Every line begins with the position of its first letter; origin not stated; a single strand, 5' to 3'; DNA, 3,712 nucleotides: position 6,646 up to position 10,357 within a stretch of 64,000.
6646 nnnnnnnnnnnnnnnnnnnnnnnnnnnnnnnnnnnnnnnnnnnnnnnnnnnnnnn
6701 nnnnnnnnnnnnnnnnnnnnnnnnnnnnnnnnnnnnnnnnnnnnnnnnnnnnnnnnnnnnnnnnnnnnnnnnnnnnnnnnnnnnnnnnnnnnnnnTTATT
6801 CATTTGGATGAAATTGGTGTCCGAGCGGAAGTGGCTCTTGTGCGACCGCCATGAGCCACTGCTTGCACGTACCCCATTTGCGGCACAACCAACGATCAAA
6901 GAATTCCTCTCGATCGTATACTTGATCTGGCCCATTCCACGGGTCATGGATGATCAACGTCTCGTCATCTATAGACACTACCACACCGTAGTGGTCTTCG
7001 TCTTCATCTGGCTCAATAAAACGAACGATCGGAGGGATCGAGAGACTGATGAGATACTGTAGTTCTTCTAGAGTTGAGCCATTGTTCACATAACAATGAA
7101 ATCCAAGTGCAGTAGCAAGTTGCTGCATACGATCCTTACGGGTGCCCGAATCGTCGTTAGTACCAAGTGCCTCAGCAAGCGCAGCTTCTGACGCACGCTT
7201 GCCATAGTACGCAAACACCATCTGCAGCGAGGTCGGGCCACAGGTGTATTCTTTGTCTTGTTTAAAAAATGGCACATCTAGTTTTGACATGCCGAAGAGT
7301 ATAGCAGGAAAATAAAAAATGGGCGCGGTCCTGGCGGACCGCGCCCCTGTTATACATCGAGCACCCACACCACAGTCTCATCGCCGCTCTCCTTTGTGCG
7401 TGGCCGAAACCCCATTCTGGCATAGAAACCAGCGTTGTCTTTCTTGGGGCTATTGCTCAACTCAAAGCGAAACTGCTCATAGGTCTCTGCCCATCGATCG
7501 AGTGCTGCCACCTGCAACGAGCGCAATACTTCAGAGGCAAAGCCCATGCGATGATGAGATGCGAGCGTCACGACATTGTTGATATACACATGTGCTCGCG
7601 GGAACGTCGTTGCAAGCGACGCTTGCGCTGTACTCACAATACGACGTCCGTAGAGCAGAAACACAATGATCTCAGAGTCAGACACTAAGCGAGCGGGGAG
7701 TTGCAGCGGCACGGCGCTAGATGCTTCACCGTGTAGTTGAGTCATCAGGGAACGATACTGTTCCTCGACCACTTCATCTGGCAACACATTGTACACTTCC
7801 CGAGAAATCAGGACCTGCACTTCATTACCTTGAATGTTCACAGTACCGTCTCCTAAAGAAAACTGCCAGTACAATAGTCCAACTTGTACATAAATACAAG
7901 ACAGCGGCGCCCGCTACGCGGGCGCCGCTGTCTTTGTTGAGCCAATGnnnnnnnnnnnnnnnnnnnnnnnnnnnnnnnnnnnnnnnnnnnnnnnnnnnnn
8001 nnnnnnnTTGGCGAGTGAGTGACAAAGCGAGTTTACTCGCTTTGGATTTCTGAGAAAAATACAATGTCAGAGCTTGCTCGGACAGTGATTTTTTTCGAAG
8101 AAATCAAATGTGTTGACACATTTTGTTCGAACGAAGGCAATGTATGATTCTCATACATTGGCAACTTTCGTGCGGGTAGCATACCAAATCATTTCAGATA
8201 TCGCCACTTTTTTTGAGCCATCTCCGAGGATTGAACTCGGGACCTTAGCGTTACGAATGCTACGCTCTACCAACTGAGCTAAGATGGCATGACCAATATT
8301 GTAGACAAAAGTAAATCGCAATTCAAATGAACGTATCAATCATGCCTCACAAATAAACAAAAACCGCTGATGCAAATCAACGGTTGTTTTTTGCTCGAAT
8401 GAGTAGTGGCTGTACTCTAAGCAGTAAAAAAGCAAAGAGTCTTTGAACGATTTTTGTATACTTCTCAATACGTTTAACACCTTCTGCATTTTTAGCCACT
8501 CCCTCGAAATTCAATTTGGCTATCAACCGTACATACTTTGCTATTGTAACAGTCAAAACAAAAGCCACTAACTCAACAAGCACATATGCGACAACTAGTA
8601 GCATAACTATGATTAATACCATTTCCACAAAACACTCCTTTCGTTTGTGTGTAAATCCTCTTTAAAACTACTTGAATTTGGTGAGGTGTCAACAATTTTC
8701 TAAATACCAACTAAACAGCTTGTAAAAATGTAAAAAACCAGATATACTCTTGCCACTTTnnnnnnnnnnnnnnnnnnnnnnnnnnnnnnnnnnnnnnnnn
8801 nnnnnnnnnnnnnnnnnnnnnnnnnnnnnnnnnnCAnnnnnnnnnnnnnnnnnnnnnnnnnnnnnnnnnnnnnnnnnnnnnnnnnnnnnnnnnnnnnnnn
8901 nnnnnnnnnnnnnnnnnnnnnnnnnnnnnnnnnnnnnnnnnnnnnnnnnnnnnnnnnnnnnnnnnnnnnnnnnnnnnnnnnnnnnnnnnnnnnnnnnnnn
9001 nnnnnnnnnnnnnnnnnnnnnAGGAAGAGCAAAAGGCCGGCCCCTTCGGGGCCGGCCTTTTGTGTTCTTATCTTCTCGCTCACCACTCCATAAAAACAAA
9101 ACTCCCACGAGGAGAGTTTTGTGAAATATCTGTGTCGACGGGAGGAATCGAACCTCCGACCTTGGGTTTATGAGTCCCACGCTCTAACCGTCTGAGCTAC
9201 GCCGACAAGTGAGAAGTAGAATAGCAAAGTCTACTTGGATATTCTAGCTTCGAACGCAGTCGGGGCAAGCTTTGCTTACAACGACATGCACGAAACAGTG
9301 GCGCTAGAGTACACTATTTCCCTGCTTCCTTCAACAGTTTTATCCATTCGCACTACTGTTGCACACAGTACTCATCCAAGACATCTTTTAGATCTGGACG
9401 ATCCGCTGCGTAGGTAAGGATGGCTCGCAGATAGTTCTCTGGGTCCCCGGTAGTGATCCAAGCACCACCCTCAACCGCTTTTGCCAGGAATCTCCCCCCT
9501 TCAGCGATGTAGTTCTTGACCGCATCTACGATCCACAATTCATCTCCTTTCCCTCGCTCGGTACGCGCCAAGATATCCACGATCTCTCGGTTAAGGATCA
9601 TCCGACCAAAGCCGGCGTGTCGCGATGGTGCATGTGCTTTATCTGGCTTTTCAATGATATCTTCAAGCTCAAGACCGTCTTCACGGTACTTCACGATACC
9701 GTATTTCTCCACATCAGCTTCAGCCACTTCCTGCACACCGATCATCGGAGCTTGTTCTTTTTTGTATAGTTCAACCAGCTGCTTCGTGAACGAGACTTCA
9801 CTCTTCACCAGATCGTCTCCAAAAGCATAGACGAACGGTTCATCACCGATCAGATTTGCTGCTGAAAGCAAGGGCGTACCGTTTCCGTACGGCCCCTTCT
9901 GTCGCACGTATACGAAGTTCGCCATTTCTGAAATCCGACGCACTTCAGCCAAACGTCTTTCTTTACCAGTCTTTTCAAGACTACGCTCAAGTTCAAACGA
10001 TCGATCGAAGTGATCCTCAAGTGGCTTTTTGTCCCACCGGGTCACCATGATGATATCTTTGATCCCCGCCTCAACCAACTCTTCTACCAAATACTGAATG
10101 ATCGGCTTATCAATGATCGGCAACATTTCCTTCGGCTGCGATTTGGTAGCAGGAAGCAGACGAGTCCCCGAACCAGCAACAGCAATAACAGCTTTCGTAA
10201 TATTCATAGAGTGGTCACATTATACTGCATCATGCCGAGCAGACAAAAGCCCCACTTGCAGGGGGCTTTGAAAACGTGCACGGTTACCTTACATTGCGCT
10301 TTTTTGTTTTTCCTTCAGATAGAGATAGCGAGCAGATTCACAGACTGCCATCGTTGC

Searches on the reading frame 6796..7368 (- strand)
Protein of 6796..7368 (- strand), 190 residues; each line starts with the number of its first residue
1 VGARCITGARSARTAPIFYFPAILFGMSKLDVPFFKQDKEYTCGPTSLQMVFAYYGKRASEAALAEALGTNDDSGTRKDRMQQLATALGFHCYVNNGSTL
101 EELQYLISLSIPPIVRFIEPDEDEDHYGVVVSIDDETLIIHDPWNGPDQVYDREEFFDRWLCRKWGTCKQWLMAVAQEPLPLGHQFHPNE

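Call 90: search_protein_families(library=pfam, proteins=[window:6796-7368:-], max_evalue=0.001)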
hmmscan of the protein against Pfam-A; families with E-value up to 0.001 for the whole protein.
window:6796-7368:- (190 aa): 4 families
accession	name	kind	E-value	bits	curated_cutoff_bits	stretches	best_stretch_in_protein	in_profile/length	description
PF03412.21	Peptidase_C39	-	4.1e-17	62.7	22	1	32-160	2-121/133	Peptidase C39 family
PF13529.12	Peptidase_C39_2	-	2.3e-16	61.1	24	1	30-144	1-143/143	Peptidase_C39 like family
PF11814.14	DUF3335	-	4.9e-07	29.9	25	1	32-62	1-31/206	Peptidase_C39 like family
PF12385.14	Peptidase_C70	-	1.1e-05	25.8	19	1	29-149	4-129/141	Papain-like cysteine protease AvrRpt2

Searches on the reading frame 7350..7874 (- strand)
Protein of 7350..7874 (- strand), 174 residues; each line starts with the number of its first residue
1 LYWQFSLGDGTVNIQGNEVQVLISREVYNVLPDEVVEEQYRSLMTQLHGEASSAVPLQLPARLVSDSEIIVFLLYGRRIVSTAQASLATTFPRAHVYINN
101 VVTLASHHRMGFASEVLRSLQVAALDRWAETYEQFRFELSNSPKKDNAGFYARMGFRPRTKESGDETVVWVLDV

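Call 90: search_protein_families(library=pfam, proteins=[window:7350-7874:-], max_evalue=0.001)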
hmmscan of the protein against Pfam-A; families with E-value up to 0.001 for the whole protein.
window:7350-7874:- (174 aa): 2 families
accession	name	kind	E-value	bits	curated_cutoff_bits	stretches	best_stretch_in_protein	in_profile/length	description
PF13508.13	Acetyltransf_7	-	2.6e-05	24.9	27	1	87-157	20-83/84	Acetyltransferase (GNAT) domain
PF00583.31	Acetyltransf_1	-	6.5e-05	23.6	20.7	1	60-156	26-116/116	Acetyltransferase (GNAT) family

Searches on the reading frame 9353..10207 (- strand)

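Call 75: search_protein_families(library=pfam, proteins=[window:9353-10207:-], max_evalue=0.0001)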
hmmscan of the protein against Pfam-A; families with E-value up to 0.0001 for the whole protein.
window:9353-10207:- (284 aa): 2 families
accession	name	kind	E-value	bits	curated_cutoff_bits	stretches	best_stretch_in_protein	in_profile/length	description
PF00483.29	NTP_transferase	-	4.2e-31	108.8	21.2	1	5-266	1-242/245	Nucleotidyl transferase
PF12804.13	NTP_transf_3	-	5.9e-05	23.7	27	1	6-61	1-51/160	MobA-like NTP transferase domain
